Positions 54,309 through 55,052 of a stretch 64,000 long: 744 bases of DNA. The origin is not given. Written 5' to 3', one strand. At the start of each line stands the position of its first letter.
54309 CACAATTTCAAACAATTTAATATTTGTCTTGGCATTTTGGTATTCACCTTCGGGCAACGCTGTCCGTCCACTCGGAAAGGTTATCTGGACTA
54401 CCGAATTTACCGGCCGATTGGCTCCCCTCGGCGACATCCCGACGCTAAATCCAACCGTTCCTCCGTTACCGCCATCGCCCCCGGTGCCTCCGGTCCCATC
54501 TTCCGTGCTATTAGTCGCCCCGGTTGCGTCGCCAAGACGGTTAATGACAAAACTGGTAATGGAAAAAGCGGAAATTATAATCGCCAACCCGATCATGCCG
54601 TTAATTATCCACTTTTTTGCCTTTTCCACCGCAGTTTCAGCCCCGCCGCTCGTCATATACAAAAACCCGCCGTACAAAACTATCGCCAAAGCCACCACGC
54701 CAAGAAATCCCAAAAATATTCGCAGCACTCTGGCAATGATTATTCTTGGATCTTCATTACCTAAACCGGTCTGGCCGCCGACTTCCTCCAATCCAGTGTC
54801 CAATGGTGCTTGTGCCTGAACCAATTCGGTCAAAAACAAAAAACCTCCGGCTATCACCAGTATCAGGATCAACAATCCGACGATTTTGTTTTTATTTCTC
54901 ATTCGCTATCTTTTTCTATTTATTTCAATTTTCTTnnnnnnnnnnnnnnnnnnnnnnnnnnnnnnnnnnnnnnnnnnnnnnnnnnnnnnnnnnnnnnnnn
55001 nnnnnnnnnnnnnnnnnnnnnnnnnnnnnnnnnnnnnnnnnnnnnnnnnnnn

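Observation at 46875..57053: Shared N-terminal 'signal peptide plus two-helix hairpin' module on a 2675-aa giant and a 705-aa secreted protein encoded back-to-back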

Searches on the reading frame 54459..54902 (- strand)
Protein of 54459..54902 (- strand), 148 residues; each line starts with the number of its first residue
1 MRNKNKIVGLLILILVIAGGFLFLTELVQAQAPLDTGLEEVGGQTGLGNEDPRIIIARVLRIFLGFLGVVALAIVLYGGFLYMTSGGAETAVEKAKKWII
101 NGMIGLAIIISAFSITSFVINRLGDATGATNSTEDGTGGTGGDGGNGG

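Call 28: search_protein_representatives(protein=window:54459-54902:-)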
Query: 148 residues. Proteins with E-value up to 0.001 (for the whole library): 23407; up to 1e-10: 4910; up to 1e-30: 14. The best 150 are listed.
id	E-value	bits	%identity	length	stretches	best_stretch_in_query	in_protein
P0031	8.1e-83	292.0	100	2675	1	1-148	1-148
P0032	3.8e-39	150.3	57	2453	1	3-138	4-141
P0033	3.4e-37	144.0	57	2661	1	6-144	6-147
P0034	4.8e-37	143.5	63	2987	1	5-148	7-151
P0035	1.1e-35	139.1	61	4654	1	5-130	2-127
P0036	3.2e-35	137.6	58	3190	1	3-141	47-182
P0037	3.6e-33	130.9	59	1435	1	19-148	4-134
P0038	6.0e-32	127.0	56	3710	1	3-143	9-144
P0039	6.1e-32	127.0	56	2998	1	7-141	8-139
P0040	6.1e-32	127.0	56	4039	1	4-139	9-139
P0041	1.0e-31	126.3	41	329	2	30-142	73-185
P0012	1.4e-31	125.8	53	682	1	7-146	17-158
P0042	4.5e-31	124.2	39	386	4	58-130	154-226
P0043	8.6e-31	123.3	56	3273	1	4-141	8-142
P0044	1.9e-30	122.2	54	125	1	4-128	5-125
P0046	4.5e-30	120.9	31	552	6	55-121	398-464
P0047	4.7e-30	120.9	55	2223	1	4-130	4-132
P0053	5.7e-29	117.3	46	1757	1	10-147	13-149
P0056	7.3e-29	117.0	33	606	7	69-120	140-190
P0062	2.5e-28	115.3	50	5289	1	7-131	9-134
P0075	2.0e-27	112.3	33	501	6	49-121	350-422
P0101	3.8e-26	108.2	50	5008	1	3-133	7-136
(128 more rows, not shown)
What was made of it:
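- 46875..54902 (-): Gene for the 2675-aa giant modular pilin. It is identical to the representative P0031 (call 28).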

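Call 81: list_cluster_members(proteins=[P0035, P0062, P0101, P0043, P0047, P0046, P0056, P0075, P0042, P0053])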
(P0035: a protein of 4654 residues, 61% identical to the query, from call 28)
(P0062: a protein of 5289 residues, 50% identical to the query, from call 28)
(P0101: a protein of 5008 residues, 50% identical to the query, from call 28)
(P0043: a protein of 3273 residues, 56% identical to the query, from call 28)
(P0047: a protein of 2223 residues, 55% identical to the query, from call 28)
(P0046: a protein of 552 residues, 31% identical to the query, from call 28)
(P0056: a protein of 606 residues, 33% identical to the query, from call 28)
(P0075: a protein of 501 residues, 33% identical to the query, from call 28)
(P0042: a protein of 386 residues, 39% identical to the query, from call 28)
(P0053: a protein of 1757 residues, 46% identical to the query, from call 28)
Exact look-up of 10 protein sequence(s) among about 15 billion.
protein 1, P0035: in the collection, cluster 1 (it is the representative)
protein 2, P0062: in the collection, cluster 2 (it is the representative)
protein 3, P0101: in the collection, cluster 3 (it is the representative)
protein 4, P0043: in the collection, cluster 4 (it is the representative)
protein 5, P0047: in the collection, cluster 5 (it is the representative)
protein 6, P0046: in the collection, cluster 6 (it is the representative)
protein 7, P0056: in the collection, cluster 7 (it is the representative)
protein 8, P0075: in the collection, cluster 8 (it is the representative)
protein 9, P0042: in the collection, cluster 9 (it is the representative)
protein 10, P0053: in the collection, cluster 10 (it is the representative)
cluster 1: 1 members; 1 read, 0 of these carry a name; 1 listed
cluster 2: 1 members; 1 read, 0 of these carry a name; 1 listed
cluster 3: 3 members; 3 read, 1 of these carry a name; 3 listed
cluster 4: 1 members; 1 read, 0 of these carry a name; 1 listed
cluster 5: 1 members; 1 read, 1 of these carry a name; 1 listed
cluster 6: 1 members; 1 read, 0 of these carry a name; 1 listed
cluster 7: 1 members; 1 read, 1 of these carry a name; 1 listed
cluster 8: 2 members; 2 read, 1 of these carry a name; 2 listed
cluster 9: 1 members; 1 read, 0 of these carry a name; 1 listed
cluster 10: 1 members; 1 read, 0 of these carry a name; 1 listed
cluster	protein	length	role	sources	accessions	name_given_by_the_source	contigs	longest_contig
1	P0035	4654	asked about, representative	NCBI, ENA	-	-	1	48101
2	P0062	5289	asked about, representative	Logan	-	-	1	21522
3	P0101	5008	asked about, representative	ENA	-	-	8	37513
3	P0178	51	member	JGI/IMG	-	hypothetical protein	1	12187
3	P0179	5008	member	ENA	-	-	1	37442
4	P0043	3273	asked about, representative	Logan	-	-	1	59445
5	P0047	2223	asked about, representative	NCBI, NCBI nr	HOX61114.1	MAG TPA: hypothetical protein PLV72_03860, partial [Candidatus Magasanikbacteria ... | hypothetical protein [Candidatus Magasanikbacteria bacterium]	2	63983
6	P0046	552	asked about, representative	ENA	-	-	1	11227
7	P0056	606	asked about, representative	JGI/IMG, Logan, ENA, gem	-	hypothetical protein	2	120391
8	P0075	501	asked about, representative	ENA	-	-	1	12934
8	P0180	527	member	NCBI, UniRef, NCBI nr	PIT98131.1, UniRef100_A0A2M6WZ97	MAG: hypothetical protein COT71_02435 [Candidatus Andersenbacteria bacterium ... | Uncharacterized protein n=1 Tax=Candidatus Andersenbacteria bacterium ...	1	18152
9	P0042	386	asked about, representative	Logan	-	-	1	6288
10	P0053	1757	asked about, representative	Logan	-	-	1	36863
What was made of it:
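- Tried and rejected: The cluster look-up gave almost no taxonomy or names; every named member is 'hypothetical protein' (call 81).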
